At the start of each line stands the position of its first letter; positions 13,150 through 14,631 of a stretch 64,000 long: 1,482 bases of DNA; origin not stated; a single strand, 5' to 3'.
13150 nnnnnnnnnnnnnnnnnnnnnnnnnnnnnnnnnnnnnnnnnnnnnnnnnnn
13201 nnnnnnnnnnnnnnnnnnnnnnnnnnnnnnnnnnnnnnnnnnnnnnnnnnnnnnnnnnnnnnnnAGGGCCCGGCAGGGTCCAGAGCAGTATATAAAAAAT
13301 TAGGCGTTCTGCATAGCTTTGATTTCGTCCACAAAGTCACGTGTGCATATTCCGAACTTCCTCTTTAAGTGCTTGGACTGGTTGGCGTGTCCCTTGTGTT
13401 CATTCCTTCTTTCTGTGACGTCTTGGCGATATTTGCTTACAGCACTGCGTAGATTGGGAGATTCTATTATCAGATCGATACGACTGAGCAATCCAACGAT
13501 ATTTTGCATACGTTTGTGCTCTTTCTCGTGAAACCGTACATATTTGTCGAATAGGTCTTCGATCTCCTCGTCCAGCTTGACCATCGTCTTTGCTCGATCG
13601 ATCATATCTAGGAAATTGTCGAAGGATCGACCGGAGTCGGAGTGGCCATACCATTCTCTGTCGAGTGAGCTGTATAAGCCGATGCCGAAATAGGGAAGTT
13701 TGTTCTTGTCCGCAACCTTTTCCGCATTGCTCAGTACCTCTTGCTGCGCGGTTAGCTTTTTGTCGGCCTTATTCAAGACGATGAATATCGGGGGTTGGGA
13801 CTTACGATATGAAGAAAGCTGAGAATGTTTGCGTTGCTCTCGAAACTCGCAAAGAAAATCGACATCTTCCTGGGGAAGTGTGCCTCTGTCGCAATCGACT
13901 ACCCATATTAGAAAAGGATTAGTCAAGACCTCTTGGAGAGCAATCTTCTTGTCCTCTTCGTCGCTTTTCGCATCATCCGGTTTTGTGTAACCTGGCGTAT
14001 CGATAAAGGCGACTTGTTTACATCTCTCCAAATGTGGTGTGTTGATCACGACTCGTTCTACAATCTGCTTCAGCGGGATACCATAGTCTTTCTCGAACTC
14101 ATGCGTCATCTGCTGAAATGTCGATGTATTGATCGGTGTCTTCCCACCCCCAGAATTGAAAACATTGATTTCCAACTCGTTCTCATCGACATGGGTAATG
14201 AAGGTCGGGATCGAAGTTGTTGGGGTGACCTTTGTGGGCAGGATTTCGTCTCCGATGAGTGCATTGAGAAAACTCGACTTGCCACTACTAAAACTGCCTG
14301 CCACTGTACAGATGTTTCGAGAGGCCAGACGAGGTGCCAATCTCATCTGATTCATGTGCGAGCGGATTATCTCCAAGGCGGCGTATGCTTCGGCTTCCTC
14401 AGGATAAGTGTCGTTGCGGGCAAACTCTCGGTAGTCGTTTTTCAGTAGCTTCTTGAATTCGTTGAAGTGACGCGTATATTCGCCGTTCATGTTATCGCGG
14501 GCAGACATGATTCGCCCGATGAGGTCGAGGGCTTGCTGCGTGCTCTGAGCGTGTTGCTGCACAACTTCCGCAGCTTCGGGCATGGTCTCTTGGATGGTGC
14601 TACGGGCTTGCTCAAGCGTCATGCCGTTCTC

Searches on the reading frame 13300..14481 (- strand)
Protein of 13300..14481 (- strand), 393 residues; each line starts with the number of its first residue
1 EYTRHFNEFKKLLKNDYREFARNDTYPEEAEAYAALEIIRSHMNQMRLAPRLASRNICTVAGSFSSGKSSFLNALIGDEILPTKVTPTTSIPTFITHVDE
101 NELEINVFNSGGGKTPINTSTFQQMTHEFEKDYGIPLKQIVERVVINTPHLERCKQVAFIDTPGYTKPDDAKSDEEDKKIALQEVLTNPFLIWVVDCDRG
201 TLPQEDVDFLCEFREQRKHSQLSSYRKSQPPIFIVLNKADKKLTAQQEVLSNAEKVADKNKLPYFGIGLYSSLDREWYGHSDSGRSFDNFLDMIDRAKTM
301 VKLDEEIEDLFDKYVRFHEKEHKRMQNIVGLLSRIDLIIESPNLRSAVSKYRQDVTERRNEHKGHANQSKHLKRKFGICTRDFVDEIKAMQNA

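Call 20: find_related_loci(query=A1, collection=genome_contigs, flank=7000)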
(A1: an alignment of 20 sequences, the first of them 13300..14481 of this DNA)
Query A1 (393 aa) in genome_contigs; peptide patterns used: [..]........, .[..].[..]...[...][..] (x = any residue, [..] = any of these).
355 stretches matched a pattern; 138 encode a relative of the query (tblastn E <= 1e-3); the best 80 are kept; 80 distinct loci.
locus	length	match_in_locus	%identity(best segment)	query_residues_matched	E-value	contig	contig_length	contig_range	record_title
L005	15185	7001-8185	78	1-393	0e+0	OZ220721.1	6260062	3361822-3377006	MAG: Candidatus Latescibacterota bacterium isolate 1fb1e748-2903-4aab-acc2-5860c344c101 genome assembly, chromosome: 1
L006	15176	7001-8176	47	4-392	2e-114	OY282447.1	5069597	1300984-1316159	MAG: uncultured Pseudomonadales bacterium genome assembly, chromosome: 1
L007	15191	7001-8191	45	1-393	4e-107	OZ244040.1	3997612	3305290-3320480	MAG: Pseudomonadales bacterium isolate 00d0c908-70e7-49bf-9df5-6506a71f4a6f genome assembly, chromosome: 1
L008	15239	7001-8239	42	1-390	5e-107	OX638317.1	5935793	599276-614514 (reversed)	MAG: uncultured Latescibacteria bacterium isolate cbbe8a84-e08a-4d06-a76e-2eb930d8ff24 genome assembly, chromosome: 1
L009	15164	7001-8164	43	4-387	9e-104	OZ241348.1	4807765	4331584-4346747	MAG: Candidatus Azotimanducaceae bacterium isolate a9db2f7b-e227-4142-b8f7-1613535697ad genome assembly, chromosome: 1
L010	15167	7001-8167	44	5-393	8e-104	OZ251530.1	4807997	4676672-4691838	MAG: Candidatus Azotimanducaceae bacterium isolate f202fb84-87b8-493a-be29-01d38759616a genome assembly, chromosome: 1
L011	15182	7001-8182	43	5-387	5e-100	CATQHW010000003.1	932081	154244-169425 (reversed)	MAG: uncultured Spirochaetia bacterium isolate 66362a33-eddf-4579-992a-93dc3fc4ae3b genome assembly, contig: contig_3, w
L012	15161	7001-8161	38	6-391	9e-83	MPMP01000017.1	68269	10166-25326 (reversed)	MAG: Albidovulum sp. bin36 NODE_724_length_68269_cov_17.5516_ID_1447, whole genome shotgun sequence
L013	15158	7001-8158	34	2-389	7e-75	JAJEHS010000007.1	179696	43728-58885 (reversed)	MAG: Rhodobacteraceae bacterium isolate p16x60bins.67 k141_75763, whole genome shotgun sequence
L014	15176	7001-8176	45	3-388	4e-110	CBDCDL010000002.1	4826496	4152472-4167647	MAG: Spirochaetia bacterium isolate 978a6f5d-7542-411a-95a3-dd801879e222 genome assembly, contig: contig_2, whole genome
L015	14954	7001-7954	31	8-331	3e-39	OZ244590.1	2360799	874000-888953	MAG: Spirochaetia bacterium isolate 705df54a-ddaa-426a-8d3a-ad0adee4af1d genome assembly, chromosome: 1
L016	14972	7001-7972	30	8-331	3e-39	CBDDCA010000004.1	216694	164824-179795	MAG: Spirochaetia bacterium isolate dde8b434-8a3a-4b4e-bb01-87bd4f4bffd9 genome assembly, contig: contig_4, whole genome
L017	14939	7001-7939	28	1-314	4e-33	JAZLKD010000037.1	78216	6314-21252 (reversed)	MAG: Treponema sp. isolate T1900044960_TA20190018.MAGScoT_cleanbin_000029 SGB_3929_k141_943353, whole genome shotgun seq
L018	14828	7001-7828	31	9-295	7e-32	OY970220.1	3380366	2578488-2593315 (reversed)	MAG: uncultured beta proteobacterium isolate MFD09495.bin.c.7 genome assembly, chromosome: 1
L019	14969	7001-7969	28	6-337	1e-31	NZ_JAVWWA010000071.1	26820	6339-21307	MAG: Comamonas sp. isolate CGS3Y4-bin58 NODE_1431_length_26820_cov_27.129161, whole genome shotgun sequence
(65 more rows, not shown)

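Call 58: search_dna_similar(query=window:13300-14481:-, collection=plasmids, mode=protein, max_rows=10)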
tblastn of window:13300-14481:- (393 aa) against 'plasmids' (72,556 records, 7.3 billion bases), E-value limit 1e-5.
Records with a match: 17; places in all: 18; records where one place covers at least 80% of the query: 0.
Best place of each record, by identity: <60% 17.
By first word of the organism name: Escherichia 10; Pseudomonas 2; Calditerrivibrio 1; Moraxella 1; Photobacterium 1; Bacillus 1; Lysinibacillus 1.
By predicted mobility (MOB-suite, as given by PLSDB): non-mobilizable 13; conjugative 4.
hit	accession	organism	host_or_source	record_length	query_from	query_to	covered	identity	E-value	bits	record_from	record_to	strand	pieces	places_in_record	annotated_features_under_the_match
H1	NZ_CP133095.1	Pseudomonas aeruginosa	Homo sapiens,pus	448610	9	314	78%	31.1%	8e-31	132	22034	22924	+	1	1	dynamin family protein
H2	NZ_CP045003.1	Pseudomonas aeruginosa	Homo sapiens,single cell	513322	9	314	78%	31.1%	8e-31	132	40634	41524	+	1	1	dynamin family protein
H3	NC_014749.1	Calditerrivibrio nitroreducens DSM 19672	terrestrial hot spring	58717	54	339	73%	31.0%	3e-25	115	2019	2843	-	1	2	dynamin family protein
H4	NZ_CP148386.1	Escherichia coli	Homo sapiens,single cell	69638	50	351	77%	28.3%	5e-26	117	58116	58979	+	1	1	dynamin family protein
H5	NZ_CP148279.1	Escherichia coli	-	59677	50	351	77%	28.3%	6e-26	117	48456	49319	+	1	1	dynamin family protein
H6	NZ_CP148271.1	Escherichia coli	-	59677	50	351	77%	28.3%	6e-26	117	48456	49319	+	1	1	dynamin family protein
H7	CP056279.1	Escherichia coli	culture,Wastewater effluent sample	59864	50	351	77%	28.3%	6e-26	117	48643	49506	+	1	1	dynamin family protein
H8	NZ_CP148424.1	Escherichia coli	-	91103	50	351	77%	28.3%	1e-25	116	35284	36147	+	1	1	dynamin family protein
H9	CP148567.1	Escherichia coli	Aves,single cell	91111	50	351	77%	28.3%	1e-25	116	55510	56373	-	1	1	dynamin family protein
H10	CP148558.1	Escherichia coli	-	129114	50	351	77%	28.3%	1e-25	116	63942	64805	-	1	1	dynamin family protein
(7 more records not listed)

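Call 59: search_dna_similar(query=window:13300-14481:-, collection=phages, mode=protein, max_rows=10)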
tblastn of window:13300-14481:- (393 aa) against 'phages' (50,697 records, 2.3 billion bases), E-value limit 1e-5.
No match.

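Call 60: get_annotated_region(hit=H1, flank=8000)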
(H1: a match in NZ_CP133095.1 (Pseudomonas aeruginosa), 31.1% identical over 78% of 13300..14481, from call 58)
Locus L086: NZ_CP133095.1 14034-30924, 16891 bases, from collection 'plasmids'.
description: Pseudomonas aeruginosa strain pae001 plasmid ppae01, complete sequence
organism: Pseudomonas aeruginosa (NCBI taxid 287)
taxonomy: Bacteria; Pseudomonadota; Gammaproteobacteria; Pseudomonadales; Pseudomonadaceae; Pseudomonas; Pseudomonas aeruginosa
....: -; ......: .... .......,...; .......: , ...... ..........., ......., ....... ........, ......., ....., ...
typing (MOB-suite, as given by PLSDB): non-mobilizable; replicon rep_cluster_1115; mating-pair formation MPF_I
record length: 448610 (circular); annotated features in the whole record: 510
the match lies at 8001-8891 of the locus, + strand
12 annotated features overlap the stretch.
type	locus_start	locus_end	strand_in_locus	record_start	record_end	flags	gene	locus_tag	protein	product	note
CDS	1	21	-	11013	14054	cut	-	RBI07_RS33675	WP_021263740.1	DEAD/DEAH box helicase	-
CDS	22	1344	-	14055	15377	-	-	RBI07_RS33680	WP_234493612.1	EH signature domain-containing protein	-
CDS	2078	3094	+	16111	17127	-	-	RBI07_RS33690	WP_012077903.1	WYL domain-containing protein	-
CDS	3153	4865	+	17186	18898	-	-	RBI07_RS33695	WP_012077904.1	dynamin family protein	-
CDS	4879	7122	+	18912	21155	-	-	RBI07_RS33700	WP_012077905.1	dynamin family protein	-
CDS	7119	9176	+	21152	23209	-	-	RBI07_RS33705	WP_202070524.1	dynamin family protein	-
CDS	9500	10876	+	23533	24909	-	-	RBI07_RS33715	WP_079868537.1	IS30 family transposase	-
CDS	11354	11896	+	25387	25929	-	-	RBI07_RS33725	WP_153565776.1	hypothetical protein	-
CDS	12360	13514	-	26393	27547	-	-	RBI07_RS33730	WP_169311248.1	site-specific integrase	GO:0015074 - DNA integration [Evidence IEA]; GO:0006310 - DNA recombination [Evidence IEA]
CDS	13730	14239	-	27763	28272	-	-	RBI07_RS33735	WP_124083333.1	hypothetical protein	-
CDS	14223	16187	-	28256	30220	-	-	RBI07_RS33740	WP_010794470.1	integrase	-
CDS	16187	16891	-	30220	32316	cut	-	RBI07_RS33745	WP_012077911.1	hypothetical protein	-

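Call 61: get_annotated_region(hit=H4, flank=7000)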
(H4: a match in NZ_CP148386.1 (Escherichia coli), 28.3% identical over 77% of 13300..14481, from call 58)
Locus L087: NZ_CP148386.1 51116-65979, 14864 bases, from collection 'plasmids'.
description: Escherichia coli strain Z1323HEC0011 plasmid pZ1323HEC0011-2, complete sequence
organism: Escherichia coli (NCBI taxid 562)
taxonomy: Bacteria; Pseudomonadota; Gammaproteobacteria; Enterobacterales; Enterobacteriaceae; Escherichia; Escherichia coli
host: -; source: Homo sapiens,single cell; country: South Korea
typing (MOB-suite, as given by PLSDB): conjugative; replicon IncFIA,IncFIA,IncFIB,IncFIC; relaxase MOBF; mating-pair formation MPF_F
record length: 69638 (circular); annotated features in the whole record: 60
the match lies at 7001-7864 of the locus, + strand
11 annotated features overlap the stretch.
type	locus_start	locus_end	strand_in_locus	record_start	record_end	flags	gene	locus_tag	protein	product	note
CDS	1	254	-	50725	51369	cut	-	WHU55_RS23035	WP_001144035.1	ParA family protein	-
CDS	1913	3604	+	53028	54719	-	-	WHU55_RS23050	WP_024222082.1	dynamin family protein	-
CDS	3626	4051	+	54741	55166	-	-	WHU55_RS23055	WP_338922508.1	dynamin family protein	-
CDS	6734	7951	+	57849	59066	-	-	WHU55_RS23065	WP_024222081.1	dynamin family protein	-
CDS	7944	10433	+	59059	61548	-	-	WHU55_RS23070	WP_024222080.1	CFI-box-CTERM domain-containing protein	-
CDS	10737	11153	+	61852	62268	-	-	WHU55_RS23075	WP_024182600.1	hypothetical protein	-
CDS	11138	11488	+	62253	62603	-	-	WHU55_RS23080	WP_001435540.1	hypothetical protein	-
CDS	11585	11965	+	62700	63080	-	-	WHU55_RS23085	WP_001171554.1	transposase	GO:0006313 - DNA transposition [Evidence IEA]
CDS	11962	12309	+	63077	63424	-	tnpB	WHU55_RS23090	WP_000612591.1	IS66 family insertion sequence element accessory protein TnpB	-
CDS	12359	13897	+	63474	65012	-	-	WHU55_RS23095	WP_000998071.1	IS66-like element ISEc8 family transposase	GO:0006313 - DNA transposition [Evidence IEA]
CDS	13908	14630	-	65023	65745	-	repE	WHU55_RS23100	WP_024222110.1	replication initiation protein RepE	-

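Call 62: search_protein_families(library=padloc, proteins=[L086:3153-4865:+, L086:4879-7122:+, L086:7119-9176:+, L086:2078-3094:+, L087:1913-3604:+, L087:6734-7951:+], max_evalue=0.001)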
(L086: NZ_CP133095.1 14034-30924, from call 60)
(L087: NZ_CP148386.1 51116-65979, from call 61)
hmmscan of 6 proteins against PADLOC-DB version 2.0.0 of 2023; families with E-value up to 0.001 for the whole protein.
L086:3153-4865:+ (570 aa): 2 families
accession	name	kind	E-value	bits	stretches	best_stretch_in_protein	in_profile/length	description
PDLC03839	LeoA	-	2.4e-10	38.2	1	14-78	22-100/559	-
PDLC03840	LeoA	-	0.00015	18.9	0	30-61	45-76/577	-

L086:4879-7122:+ (747 aa): 2 families
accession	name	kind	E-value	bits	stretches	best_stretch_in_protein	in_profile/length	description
PDLC03841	LeoBC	-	6.6e-14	49.9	1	42-291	62-171/601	-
PDLC03859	LmuB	-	0.00086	16.6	0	591-741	346-474/611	-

L086:7119-9176:+ (685 aa): 2 families
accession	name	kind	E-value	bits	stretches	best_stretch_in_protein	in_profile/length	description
PDLC03859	LmuB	-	3.9e-06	24.3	1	28-292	261-490/611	-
PDLC00580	JetC3|JetC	-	0.00021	17.6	1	37-272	219-450/1068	DUF3584 domain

L086:2078-3094:+ (338 aa): 3 families
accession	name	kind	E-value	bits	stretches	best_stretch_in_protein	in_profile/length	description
PDLC01652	WYL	-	6e-23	79.9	1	156-327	21-160/162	"CAS-I,CAS-II,CAS-III,CAS-IV,CAS-V,CAS-VI; associated_signaling"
PDLC01457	WYL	-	3.2e-21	74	1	8-315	3-227/229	"CAS-I,CAS-II,CAS-III,CAS-IV,CAS-V,CAS-VI; associated_signaling"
PDLC01766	Cas3c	-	3.2e-09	33.5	1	158-334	140-318/1009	-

L087:1913-3604:+ (563 aa): 1 family
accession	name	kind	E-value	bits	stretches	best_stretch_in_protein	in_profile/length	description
PDLC03839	LeoA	-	5.3e-07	27.1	1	34-83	49-102/559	-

L087:6734-7951:+ (405 aa): 2 families
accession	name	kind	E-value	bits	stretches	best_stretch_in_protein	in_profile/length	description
PDLC03841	LeoBC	-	1.8e-05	22.1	1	47-267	32-191/601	-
PDLC03839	LeoA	-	0.0003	18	0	95-132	57-97/559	-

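Call 68: search_solved_structures(query=window:13300-14481:-, max_evalue=0.01)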
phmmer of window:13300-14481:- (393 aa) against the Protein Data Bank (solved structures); distinct sequences matched with E-value up to 0.01: 8.
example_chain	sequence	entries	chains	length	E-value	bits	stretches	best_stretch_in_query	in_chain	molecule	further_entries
5owv_C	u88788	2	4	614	2.1e-07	33.6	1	58-194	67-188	GTP-binding protein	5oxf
2j68_A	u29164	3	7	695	2.5e-06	30.1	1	59-130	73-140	BACTERIAL DYNAMIN-LIKE PROTEIN | DYNAMIN FAMILY PROTEIN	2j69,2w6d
6rzt_A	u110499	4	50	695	0.00013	24.4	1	59-175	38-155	Putative mitochondrial dynamin protein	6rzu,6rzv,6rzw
6ql4_A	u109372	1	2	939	0.00016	24.2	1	58-174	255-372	Putative mitochondrial dynamin protein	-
1wf3_A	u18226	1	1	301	0.00041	22.8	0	153-206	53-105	GTP-binding protein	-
6jsj_A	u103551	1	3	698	0.0005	22.5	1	56-194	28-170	Dynamin-like GTPase MGM1, mitochondrial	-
6jfk_A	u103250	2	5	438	0.002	20.6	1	37-165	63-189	Mitofusin-2,cDNA FLJ57997, highly similar to Transmembrane GTPase MFN2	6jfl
6jfm_A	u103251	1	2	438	0.0028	20.1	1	37-165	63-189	Mitofusin-2,Mitofusin-2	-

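Call 77: find_homologous_proteins(query=window:13300-14481:-, max_evalue=1e-60)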
Query window:13300-14481:- (393 aa): 113 proteins with E <= 1e-60 among 4703 candidates.
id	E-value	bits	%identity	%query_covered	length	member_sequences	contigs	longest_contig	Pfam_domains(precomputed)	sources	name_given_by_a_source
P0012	1.7e-198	677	78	100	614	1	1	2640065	PF01926.30,PF00350.30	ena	-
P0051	1.9e-168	578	70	100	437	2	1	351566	PF01926.30,PF00350.30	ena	-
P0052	3.2e-167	574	69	100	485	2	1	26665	PF01926.30,PF00350.30,PF00009.34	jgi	-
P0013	5.9e-163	560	67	100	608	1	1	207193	PF01926.30,PF00350.30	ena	-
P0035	1.5e-157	543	65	100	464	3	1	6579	PF01926.30,PF00350.30,PF00009.34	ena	-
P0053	2.0e-106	374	45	98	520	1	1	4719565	PF01926.30,PF00350.30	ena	-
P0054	3.1e-106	374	45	100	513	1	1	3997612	PF01926.30,PF00350.30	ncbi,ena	-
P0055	6.9e-106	373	47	88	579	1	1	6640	PF01926.30,PF00350.30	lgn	-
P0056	1.2e-105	372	43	98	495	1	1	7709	PF01926.30,PF00350.30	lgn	-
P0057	2.1e-104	368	47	99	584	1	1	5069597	PF01926.30,PF00350.30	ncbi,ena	-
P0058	5.7e-103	363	45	98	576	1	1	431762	PF01926.30,PF00350.30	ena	-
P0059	5.5e-102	360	44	98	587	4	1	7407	PF01926.30,PF00350.30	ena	-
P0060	1.9e-101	358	45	98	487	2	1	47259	PF01926.30,PF00350.30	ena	-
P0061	2.1e-101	358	45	98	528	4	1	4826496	PF01926.30,PF00350.30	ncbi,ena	-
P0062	5.2e-101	357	46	99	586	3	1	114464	PF01926.30,PF00350.30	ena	-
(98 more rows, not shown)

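Call 79: find_encoding_contigs(protein=P0051, flank=6000, max_places=2)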
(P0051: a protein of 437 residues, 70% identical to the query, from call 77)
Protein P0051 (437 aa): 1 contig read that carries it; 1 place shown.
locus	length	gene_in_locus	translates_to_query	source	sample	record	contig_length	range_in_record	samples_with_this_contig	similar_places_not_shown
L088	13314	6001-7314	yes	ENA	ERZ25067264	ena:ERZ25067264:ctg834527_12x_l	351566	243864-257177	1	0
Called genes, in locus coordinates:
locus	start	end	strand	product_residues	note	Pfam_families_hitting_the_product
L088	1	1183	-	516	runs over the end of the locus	-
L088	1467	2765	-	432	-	PF06782:UPF0236 (faint)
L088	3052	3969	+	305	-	PF00350:Dynamin_N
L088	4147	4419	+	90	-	-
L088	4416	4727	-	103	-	-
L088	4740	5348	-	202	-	-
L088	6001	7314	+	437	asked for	PF00350:Dynamin_N, PF01926:MMR_HSR1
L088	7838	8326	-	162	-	PF15970:HicB-like_2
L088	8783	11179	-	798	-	PF19313:DUF5916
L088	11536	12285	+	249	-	PF01261:AP_endonuc_2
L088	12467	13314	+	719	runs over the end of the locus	PF20581:DUF6785, PF20580:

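Call 80: find_encoding_contigs(protein=P0052, flank=6000, max_places=2)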
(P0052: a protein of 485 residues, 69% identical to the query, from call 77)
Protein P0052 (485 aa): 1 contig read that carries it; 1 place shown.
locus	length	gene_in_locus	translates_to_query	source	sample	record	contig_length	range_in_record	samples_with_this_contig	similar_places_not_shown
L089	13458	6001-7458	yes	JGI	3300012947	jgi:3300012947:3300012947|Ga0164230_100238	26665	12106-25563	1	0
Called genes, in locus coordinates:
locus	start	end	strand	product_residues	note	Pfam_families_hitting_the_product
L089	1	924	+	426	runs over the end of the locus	PF00709:Adenylsucc_synt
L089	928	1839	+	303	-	PF13714:PEP_mutase, PF00463:ICL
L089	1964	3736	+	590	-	PF00009:GTP_EFTU (weak), PF00350:Dynamin_N, PF01926:MMR_HSR1 (faint)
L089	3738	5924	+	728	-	PF00009:GTP_EFTU (faint), PF00350:Dynamin_N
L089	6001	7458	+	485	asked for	PF00009:GTP_EFTU (weak), PF00350:Dynamin_N, PF01926:MMR_HSR1 (weak)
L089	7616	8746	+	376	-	PF00285:Citrate_synt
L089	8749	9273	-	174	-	PF14385:DUF4416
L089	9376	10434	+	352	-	PF01168:Ala_racemase_N, PF14031:D-ser_dehydrat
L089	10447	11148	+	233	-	PF03737:RraA-like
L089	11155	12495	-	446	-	PF00884:Sulfatase, PF01663:Phosphodiest (faint), PF16347:SGSH_C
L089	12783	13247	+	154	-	-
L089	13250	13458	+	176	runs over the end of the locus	-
